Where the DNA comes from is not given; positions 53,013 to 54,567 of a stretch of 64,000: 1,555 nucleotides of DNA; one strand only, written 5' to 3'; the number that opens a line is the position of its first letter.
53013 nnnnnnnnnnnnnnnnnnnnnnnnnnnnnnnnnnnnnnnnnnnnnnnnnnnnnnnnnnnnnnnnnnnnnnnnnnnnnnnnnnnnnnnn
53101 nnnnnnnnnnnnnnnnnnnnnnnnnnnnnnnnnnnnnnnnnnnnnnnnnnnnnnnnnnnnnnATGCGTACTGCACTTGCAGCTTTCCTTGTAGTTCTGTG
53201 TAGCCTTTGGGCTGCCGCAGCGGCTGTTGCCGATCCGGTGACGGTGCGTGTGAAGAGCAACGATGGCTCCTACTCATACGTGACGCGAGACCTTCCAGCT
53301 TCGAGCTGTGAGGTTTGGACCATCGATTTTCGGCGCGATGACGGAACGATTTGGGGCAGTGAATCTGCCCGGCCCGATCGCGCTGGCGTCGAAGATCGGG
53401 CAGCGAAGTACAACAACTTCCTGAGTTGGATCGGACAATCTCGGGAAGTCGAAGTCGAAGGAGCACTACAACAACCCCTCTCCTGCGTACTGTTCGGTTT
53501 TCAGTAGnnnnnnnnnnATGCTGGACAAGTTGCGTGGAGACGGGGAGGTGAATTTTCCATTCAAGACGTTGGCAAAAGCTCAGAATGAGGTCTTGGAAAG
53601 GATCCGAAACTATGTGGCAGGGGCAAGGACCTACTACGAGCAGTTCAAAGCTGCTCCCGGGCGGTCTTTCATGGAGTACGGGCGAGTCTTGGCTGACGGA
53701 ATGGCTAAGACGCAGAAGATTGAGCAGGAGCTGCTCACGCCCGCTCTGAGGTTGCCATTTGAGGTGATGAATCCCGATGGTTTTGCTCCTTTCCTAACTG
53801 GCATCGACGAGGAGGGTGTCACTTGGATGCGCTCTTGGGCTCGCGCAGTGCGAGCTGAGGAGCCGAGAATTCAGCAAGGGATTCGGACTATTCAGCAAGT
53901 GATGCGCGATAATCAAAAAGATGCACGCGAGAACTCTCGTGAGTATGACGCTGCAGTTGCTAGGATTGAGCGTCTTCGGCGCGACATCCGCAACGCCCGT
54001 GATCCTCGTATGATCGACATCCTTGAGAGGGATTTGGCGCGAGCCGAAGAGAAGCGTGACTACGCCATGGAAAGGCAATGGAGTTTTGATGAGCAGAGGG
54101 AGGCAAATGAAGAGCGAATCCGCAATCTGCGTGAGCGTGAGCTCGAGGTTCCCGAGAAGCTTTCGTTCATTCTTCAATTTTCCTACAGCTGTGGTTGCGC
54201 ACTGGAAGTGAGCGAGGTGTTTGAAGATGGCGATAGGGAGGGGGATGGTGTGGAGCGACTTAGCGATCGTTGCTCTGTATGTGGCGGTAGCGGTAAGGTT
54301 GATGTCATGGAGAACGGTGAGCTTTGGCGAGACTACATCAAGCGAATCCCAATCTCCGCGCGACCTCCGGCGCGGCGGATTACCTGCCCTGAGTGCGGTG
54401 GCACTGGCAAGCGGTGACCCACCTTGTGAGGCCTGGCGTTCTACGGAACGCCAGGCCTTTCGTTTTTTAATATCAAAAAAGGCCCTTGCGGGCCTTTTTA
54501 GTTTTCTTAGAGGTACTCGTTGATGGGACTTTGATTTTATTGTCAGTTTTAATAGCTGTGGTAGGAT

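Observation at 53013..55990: Tandem duplication of a module encoding secreted proteins with DnaJ-type CxxCxGxG zinc-finger motifs, driven by a 290-bp near-identical repeat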

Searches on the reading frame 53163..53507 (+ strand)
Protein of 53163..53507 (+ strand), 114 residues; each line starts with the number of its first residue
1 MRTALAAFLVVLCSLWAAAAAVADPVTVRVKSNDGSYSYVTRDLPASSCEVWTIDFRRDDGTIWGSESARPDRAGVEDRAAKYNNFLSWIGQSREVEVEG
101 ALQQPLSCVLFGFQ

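Call 6: search_protein_families(library=pfam, proteins=[window:53163-53507:+], max_evalue=0.1)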
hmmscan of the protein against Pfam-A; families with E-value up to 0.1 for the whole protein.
window:53163-53507:+ (114 aa): 0 families

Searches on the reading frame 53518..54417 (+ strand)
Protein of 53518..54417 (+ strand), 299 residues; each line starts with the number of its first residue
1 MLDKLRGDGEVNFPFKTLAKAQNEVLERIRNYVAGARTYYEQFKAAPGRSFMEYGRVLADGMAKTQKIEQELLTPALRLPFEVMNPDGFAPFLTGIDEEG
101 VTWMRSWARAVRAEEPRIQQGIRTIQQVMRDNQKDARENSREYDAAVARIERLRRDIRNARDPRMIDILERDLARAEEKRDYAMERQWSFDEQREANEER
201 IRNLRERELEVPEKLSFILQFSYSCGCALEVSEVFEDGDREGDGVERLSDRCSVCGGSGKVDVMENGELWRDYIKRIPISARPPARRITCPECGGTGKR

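Call 6: search_protein_families(library=pfam, proteins=[window:53518-54417:+], max_evalue=0.1)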
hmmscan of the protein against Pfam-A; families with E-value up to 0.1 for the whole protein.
window:53518-54417:+ (299 aa): 4 families
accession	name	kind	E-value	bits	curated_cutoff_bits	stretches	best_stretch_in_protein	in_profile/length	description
PF00684.25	DnaJ_CXXCXGXG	-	0.0029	18.3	32.7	0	242-265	6-31/65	DnaJ central domain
PF19353.4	DUF5930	-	0.0044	16.6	27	1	117-215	130-230/320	Family of unknown function (DUF5930)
PF17302.8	DUF5351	-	0.018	15.7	27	0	289-299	19-29/29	Family of unknown function (DUF5351)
PF15777.11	Anti-TRAP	-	0.097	13.1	32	0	287-297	30-40/59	Tryptophan RNA-binding attenuator protein inhibitory protein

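Call 45: search_protein_families(library=phrogs, proteins=[window:53521-54414:+], max_evalue=0.01)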
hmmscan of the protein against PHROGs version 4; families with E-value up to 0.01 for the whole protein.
window:53521-54414:+ (298 aa): 1 family
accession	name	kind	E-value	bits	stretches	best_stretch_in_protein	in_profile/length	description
phrog_3931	-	unknown function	0.0047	18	0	287-297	45-55/59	-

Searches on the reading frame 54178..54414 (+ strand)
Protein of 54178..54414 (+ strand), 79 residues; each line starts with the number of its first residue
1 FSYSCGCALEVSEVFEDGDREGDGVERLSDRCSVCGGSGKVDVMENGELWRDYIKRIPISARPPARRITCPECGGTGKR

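Call 55: search_solved_structures(query=window:54178-54414:+, max_evalue=10, show_alignments=3)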
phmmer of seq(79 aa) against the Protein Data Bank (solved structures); distinct sequences matched with E-value up to 10: 3.
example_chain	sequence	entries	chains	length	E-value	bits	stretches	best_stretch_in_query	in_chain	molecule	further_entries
5kl1_B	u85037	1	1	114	0.7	13.5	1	25-77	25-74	Protein nanos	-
5kl8_B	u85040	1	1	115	0.72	13.5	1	25-77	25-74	Protein nanos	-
1qyp_A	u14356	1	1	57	1.6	12.4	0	64-75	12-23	RNA POLYMERASE II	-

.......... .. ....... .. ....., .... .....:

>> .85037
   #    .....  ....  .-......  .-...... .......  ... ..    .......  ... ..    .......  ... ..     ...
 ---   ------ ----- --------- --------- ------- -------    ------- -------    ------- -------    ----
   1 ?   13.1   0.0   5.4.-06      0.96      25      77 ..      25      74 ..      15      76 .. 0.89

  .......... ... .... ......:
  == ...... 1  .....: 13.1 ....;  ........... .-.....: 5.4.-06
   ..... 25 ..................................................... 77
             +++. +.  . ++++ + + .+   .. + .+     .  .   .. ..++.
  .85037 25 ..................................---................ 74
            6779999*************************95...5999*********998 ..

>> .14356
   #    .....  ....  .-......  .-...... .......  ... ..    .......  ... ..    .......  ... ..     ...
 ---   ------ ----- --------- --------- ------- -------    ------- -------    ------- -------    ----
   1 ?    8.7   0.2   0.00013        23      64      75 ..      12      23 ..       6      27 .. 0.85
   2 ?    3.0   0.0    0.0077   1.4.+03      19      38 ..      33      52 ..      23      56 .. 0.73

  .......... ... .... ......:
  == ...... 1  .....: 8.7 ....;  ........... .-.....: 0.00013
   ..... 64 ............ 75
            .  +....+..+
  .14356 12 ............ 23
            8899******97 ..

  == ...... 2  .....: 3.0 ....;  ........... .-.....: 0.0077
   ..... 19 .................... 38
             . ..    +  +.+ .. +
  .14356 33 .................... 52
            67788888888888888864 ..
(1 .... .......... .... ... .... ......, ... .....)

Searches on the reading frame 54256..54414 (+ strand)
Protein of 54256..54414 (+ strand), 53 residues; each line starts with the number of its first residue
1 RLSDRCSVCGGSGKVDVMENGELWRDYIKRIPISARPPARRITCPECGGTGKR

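Call 56: search_solved_structures(query=A4, max_evalue=10, show_alignments=3)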
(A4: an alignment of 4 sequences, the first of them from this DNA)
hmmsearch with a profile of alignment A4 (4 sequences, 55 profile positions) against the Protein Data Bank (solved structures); distinct sequences matched with E-value up to 10: 37.
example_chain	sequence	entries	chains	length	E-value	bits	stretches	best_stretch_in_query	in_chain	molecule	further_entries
1exk_A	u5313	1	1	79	7e-07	32.1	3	5-39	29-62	DNAJ PROTEIN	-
8xku_R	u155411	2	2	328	0.00032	23.6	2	5-19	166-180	Embryo defective 2737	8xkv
2vf7_A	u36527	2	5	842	0.0024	20.8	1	4-36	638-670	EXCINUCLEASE ABC, SUBUNIT A. | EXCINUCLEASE ABC SUBUNIT A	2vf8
9gi8_A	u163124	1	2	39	0.0061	19.5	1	3-16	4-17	Transmembrane protein 106B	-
3lcz_A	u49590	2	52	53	0.014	18.4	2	5-38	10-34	Inhibitor of TRAP, regulated by T-BOX (Trp) sequence RtpA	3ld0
7sh1_A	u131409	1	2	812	0.033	17.1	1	6-35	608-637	Excinuclease ABC subunit UvrA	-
2ctt_A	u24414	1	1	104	0.061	16.3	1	4-41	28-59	DnaJ homolog subfamily A member 3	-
9ga5_A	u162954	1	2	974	0.063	16.2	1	4-35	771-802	UvrABC system protein A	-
3zqj_A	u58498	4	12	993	0.068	16.1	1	4-35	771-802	UVRABC SYSTEM PROTEIN A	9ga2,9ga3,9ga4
7qvf_A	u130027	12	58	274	0.092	15.7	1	3-16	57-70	Transmembrane protein 106B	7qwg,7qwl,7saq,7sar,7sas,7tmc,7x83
7qvc_A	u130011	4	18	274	0.093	15.7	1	3-16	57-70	Transmembrane protein 106B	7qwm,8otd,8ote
2bx9_A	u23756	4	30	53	0.1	15.6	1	5-42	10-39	TRYPTOPHAN RNA-BINDING ATTENUATOR PROTEIN-INHIBITORY PROTEIN | Anti-TRAP regulator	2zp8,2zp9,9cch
3alr_A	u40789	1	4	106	0.17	14.9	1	6-39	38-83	Nanos protein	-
9e71_Bc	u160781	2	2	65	0.21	14.5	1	4-37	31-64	Small zinc finger protein HVO-2753-like zinc-binding pocket domain-containing protein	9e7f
4zcu_A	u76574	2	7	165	0.39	13.7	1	42-51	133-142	Calcium-binding mitochondrial carrier protein SCaMC-1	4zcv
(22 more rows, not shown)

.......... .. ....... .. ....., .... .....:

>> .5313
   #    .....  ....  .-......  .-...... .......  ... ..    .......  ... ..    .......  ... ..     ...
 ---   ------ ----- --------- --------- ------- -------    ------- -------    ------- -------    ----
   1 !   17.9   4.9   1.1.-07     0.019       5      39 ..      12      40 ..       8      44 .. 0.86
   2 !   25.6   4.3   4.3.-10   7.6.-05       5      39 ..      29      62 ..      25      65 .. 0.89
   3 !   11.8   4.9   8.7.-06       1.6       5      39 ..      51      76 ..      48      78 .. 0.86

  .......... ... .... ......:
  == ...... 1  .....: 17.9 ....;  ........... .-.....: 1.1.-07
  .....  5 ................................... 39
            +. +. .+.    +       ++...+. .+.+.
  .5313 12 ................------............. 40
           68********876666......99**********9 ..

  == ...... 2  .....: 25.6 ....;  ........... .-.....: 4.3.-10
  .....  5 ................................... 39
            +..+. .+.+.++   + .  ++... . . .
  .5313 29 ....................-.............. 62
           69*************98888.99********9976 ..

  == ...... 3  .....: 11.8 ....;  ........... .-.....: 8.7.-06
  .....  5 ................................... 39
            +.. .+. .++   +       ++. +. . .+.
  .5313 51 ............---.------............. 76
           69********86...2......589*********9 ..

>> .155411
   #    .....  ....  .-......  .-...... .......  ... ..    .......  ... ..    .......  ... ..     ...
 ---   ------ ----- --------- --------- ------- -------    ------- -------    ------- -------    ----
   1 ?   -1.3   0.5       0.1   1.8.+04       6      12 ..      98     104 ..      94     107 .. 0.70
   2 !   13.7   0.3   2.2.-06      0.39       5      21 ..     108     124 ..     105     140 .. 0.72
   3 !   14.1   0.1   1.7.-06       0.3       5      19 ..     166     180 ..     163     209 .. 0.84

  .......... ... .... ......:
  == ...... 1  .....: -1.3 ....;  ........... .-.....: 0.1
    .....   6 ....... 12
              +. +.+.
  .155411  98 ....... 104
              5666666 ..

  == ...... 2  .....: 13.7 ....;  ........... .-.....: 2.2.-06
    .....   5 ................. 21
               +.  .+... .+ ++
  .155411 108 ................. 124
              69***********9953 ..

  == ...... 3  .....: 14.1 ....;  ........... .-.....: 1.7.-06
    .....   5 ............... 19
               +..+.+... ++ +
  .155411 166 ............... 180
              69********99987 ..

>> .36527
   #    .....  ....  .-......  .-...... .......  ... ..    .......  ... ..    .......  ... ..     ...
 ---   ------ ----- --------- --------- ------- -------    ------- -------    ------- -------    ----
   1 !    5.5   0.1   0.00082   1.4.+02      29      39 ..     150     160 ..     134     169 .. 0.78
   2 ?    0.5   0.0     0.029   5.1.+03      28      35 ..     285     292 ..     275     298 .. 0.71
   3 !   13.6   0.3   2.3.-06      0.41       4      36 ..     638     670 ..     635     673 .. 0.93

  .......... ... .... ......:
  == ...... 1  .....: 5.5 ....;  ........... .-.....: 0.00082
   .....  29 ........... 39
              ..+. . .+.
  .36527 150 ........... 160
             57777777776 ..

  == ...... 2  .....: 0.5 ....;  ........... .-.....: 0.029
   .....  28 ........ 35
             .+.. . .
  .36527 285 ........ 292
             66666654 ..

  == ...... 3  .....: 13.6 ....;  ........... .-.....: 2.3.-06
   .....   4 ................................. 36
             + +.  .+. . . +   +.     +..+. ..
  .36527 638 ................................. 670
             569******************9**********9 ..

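Call 57: search_protein_families(library=pfam, proteins=[window:54256-54414:+], max_evalue=1)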
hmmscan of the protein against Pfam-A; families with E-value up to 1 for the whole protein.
seq(53 aa): 19 families
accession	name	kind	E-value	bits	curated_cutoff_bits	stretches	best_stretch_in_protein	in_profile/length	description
PF17302.8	DUF5351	-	0.00085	20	27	2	43-53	19-29/29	Family of unknown function (DUF5351)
PF00684.25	DnaJ_CXXCXGXG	-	0.0047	17.6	32.7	2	42-52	42-52/65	DnaJ central domain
PF14803.11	Zn_ribbon_Nudix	-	0.0061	16.9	25.6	0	6-25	3-22/34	Nudix N-terminal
PF15777.11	Anti-TRAP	-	0.0072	16.7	32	1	40-51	29-40/59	Tryptophan RNA-binding attenuator protein inhibitory protein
PF07282.18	Cas12f1-like_TNB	-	0.012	16.2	26.3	1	3-51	28-50/60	Cas12f1-like, TNB domain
PF23733.2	GRXCR1-2_C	-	0.014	15.8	26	0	6-19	12-25/47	GRXCR1/2, C-terminal domain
PF12760.12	Zn_ribbon_IS1595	-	0.022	15.2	25.4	0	38-50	16-27/46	Transposase zinc-ribbon domain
PF21344.3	Zn_ribbon_LysW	-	0.025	14.6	27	0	43-49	2-8/46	Alpha-aminoadipate carrier protein LysW-like, globular domain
PF11781.13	Zn_ribbon_RRN7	-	0.033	14.3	27.1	0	4-17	5-17/32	Zinc-finger of RNA-polymerase I-specific TFIIB, Rrn7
PF13005.12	zf-IS66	-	0.041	14.7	27.3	0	43-50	3-10/46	zinc-finger binding domain of transposase IS66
PF14369.11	Zn_ribbon_19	-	0.041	14.5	30.8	1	33-49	12-29/35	zinc-ribbon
PF09723.15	Zn_ribbon_8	-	0.047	14.2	34.4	1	41-50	26-36/41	Zinc ribbon domain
PF08273.17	Zn_Ribbon_Prim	-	0.069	13.9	23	1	40-52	2-14/37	Zinc-binding domain of primase-helicase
PF24460.1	DUF7575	-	0.084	12.7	28.5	1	42-49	4-11/28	Domain of unknown function (DUF7575)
PF21002.2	TMEM106_N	-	0.1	13.6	24.5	1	28-52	41-65/91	Transmembrane protein 106 N-terminal region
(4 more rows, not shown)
